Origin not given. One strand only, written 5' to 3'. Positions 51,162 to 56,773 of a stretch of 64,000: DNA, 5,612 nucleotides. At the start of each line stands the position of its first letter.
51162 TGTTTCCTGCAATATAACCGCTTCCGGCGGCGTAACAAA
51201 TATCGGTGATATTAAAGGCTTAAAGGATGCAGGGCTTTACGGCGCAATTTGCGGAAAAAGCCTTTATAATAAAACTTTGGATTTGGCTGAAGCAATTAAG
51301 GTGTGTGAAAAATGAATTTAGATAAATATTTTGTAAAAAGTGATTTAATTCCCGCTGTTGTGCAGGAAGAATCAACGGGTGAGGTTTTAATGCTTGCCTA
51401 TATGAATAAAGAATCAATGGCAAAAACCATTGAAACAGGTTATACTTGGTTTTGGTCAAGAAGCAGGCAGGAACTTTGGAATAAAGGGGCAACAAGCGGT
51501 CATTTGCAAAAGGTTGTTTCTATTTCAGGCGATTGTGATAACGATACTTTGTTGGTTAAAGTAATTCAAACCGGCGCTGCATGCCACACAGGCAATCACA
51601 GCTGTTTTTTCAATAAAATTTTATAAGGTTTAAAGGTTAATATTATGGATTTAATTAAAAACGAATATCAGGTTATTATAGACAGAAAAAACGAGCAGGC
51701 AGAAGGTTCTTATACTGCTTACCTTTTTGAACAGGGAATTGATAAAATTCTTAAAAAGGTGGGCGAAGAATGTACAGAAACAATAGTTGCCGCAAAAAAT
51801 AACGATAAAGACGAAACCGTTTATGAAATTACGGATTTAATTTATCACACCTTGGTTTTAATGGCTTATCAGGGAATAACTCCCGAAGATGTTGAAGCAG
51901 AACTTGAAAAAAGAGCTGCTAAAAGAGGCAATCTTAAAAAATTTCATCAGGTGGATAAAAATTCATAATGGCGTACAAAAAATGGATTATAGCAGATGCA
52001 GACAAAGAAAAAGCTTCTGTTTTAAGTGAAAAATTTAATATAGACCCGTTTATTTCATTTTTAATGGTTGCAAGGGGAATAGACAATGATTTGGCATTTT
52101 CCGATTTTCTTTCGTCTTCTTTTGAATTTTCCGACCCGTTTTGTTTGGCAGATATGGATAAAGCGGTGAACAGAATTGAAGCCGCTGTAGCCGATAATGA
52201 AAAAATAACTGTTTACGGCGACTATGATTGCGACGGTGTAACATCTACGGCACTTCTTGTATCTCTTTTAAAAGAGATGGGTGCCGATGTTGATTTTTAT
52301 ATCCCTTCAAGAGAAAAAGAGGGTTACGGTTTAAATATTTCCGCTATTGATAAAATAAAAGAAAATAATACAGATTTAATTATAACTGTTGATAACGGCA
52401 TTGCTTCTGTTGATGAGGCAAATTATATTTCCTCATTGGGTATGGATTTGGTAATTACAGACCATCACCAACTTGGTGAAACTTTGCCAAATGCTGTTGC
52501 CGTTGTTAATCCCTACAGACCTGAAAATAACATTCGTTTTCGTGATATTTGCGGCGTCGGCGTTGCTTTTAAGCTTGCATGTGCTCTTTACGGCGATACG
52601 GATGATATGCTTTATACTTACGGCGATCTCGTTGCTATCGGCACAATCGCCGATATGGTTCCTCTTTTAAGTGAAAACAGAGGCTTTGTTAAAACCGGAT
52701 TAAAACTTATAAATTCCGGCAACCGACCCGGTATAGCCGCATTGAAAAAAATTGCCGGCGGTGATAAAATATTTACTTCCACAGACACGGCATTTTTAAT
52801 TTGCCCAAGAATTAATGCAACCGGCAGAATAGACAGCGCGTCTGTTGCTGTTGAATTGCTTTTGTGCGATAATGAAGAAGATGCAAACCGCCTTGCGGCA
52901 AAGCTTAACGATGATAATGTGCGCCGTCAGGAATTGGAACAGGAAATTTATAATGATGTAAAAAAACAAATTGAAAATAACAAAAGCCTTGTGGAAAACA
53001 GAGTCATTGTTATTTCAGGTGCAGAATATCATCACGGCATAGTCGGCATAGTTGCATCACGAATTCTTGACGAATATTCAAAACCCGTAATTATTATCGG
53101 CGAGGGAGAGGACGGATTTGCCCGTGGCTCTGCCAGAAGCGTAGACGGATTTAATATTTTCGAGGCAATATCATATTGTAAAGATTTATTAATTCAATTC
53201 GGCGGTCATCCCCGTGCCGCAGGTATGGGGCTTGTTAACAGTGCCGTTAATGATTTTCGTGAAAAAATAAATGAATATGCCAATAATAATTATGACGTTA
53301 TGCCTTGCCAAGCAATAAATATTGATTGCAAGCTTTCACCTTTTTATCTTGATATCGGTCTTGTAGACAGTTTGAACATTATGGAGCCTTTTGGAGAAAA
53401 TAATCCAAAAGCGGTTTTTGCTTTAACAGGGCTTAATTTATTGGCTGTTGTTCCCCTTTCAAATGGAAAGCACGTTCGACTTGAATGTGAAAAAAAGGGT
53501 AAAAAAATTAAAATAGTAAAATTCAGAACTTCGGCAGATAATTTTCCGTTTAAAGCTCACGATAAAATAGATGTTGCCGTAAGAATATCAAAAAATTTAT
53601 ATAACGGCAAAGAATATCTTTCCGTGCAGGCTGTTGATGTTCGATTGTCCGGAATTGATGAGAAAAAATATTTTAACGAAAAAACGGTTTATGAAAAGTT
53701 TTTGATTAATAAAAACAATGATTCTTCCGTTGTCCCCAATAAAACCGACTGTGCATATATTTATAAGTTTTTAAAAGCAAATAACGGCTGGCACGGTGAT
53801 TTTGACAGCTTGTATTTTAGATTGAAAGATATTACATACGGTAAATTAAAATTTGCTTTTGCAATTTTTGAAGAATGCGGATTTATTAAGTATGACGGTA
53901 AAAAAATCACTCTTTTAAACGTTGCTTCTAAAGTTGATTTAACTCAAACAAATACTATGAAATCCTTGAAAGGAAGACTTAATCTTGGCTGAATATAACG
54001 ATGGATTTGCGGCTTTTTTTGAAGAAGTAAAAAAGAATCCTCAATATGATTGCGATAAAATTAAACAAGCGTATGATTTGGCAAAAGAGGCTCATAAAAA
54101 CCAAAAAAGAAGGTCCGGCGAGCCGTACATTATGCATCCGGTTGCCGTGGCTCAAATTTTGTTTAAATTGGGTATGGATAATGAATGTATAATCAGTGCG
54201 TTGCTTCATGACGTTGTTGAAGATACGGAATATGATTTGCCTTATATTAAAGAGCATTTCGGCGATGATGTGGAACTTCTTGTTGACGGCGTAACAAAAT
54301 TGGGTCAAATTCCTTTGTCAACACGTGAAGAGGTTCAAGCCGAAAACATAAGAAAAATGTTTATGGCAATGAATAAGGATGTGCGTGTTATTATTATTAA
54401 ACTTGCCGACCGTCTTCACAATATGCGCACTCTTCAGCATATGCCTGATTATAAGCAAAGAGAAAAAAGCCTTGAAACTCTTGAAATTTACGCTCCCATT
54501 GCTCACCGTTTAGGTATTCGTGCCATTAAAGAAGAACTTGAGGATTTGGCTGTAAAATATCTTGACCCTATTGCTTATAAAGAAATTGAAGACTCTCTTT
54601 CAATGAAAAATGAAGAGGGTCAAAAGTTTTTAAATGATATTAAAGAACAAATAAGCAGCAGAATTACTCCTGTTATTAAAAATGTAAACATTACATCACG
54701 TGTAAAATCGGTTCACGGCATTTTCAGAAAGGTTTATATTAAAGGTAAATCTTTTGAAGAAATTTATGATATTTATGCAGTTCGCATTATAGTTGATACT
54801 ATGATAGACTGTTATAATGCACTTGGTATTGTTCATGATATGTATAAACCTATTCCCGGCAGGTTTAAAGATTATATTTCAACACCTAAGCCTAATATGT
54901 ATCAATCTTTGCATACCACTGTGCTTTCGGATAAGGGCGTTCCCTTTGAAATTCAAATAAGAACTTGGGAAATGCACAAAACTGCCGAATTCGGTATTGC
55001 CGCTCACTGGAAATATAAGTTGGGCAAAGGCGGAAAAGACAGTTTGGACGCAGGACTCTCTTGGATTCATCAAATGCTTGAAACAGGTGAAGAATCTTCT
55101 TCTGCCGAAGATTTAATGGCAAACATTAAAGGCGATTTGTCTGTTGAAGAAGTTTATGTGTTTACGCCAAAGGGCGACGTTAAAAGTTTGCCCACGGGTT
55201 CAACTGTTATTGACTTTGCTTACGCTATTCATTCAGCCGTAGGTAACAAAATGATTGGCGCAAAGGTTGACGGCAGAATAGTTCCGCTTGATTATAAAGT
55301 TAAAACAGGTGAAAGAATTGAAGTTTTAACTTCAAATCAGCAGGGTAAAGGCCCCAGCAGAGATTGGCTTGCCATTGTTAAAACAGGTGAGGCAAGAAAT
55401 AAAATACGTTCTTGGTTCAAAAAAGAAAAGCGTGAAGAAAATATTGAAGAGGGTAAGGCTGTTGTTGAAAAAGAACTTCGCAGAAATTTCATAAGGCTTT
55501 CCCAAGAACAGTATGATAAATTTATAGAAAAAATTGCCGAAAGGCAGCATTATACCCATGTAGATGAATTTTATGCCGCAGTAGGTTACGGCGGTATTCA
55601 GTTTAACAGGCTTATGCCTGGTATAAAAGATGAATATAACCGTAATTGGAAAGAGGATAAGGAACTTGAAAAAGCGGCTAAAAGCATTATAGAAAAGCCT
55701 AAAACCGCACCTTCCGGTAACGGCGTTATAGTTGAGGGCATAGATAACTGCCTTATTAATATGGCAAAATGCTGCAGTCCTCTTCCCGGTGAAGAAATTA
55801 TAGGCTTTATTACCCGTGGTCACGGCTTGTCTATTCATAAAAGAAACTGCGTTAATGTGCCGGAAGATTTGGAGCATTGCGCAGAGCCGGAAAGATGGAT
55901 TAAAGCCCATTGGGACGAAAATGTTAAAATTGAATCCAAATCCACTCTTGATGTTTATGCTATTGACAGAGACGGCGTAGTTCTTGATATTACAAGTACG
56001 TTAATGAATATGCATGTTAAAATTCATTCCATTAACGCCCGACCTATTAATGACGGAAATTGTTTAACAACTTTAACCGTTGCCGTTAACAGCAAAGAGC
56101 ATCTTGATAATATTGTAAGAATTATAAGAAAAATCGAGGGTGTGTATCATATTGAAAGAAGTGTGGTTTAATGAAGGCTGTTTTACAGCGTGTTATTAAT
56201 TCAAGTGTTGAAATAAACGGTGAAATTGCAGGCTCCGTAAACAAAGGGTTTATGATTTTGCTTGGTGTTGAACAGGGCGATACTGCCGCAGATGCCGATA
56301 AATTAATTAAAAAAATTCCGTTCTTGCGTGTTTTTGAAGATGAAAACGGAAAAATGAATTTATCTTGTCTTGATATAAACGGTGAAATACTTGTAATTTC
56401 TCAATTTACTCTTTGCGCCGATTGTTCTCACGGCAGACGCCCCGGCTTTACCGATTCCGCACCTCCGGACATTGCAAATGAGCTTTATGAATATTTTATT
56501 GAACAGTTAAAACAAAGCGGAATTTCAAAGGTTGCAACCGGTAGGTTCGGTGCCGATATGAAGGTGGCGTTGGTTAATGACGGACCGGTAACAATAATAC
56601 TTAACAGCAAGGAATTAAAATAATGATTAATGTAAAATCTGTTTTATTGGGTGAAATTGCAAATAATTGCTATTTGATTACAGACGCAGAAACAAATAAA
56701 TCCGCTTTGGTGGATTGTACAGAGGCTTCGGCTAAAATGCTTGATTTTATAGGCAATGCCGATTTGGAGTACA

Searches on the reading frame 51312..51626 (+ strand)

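Call 23: search_protein_families(library=pfam, proteins=[window:51312-51626:+], max_evalue=0.0001)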
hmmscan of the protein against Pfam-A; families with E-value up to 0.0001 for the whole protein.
window:51312-51626:+ (104 aa): 1 family
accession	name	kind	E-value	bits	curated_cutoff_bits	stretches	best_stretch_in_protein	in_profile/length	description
PF01502.23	PRA-CH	-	1.5e-37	127.7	27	1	27-100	1-74/74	Phosphoribosyl-AMP cyclohydrolase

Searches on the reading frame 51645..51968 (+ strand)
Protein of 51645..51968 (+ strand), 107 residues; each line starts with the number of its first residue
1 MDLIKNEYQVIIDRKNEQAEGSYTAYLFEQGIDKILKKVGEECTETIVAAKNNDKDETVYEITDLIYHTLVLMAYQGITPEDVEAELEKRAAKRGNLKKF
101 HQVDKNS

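Call 45: search_protein_families(library=pfam, proteins=[window:51645-51968:+], max_evalue=0.001)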
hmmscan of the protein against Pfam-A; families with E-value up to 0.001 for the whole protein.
window:51645-51968:+ (107 aa): 2 families
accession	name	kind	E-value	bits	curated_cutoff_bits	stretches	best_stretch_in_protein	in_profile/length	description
PF01503.22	PRA-PH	-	6.9e-26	90.9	21.3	1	8-90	5-85/86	Phosphoribosyl-ATP pyrophosphohydrolase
PF03819.22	MazG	-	0.00014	22.5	22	1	30-94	1-69/74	MazG nucleotide pyrophosphohydrolase domain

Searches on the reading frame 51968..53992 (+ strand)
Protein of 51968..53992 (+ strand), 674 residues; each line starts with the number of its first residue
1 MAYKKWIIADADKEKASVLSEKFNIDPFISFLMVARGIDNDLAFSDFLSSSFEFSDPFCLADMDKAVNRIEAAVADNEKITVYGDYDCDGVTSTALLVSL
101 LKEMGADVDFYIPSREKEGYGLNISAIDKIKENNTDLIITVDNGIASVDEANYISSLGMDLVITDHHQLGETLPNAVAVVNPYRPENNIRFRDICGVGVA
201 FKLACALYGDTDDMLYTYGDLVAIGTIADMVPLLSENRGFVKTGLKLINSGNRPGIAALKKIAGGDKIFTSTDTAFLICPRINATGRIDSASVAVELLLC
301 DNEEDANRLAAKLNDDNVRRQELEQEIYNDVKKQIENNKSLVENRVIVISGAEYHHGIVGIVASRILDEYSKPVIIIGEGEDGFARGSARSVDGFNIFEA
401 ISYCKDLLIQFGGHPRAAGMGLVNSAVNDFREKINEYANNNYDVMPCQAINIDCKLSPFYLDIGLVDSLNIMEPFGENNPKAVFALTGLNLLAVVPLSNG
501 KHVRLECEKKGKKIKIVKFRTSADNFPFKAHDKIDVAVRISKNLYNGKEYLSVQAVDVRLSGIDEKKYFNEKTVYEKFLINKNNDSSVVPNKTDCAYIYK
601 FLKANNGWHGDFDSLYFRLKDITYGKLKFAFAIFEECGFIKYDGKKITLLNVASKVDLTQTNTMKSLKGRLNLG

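Call 20: search_protein_families(library=pfam, proteins=[window:51968-53992:+], max_evalue=0.00001)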
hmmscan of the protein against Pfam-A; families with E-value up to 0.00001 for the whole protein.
window:51968-53992:+ (674 aa): 3 families
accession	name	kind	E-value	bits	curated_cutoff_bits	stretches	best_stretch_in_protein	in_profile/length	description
PF01368.27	DHH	-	3e-29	102.3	28.1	1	79-226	1-125/125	DHH family, N-terminal domain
PF17768.7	RecJ_OB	-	1.3e-20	73.9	27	1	452-557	1-107/107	RecJ OB domain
PF02272.25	DHHA1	-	1.9e-15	57.6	25.9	1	345-439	3-101/102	DHHA1 domain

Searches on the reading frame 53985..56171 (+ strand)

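Call 20: search_protein_families(library=pfam, proteins=[window:53985-56171:+], max_evalue=0.00001)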
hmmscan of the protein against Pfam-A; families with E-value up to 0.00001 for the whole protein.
window:53985-56171:+ (728 aa): 6 families
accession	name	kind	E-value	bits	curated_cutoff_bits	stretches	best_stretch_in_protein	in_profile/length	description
PF13328.12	HD_4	-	2.8e-48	164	27.2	1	29-178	1-155/156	HD domain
PF04607.23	RelA_SpoT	-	2.5e-42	144.2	27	1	238-347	1-111/113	Region found in RelA / SpoT proteins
PF02824.27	TGS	-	4.8e-21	75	22.2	1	390-449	1-60/60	TGS domain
PF13291.12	ACT_4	-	2.8e-14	54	27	1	654-725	8-80/80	ACT domain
PF01966.28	HD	-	1.9e-12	47.9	22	1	49-147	2-116/116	HD domain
PF19296.4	RelA_AH_RIS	-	4e-11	43.8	23.8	1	464-619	3-169/185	RelA/SpoT, AH and RIS domains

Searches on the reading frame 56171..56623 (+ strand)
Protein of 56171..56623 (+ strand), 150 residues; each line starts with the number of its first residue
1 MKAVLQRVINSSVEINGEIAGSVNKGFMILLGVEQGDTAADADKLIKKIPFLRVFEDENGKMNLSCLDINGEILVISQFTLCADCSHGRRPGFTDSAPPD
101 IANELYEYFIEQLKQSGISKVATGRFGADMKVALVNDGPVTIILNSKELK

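Call 45: search_protein_families(library=pfam, proteins=[window:56171-56623:+], max_evalue=0.001)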
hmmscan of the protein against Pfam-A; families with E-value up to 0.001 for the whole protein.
window:56171-56623:+ (150 aa): 1 family
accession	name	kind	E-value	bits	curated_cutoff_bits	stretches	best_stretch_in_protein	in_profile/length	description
PF02580.21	Tyr_Deacylase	-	3.1e-58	196.6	25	1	2-144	1-143/144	D-Tyr-tRNA(Tyr) deacylase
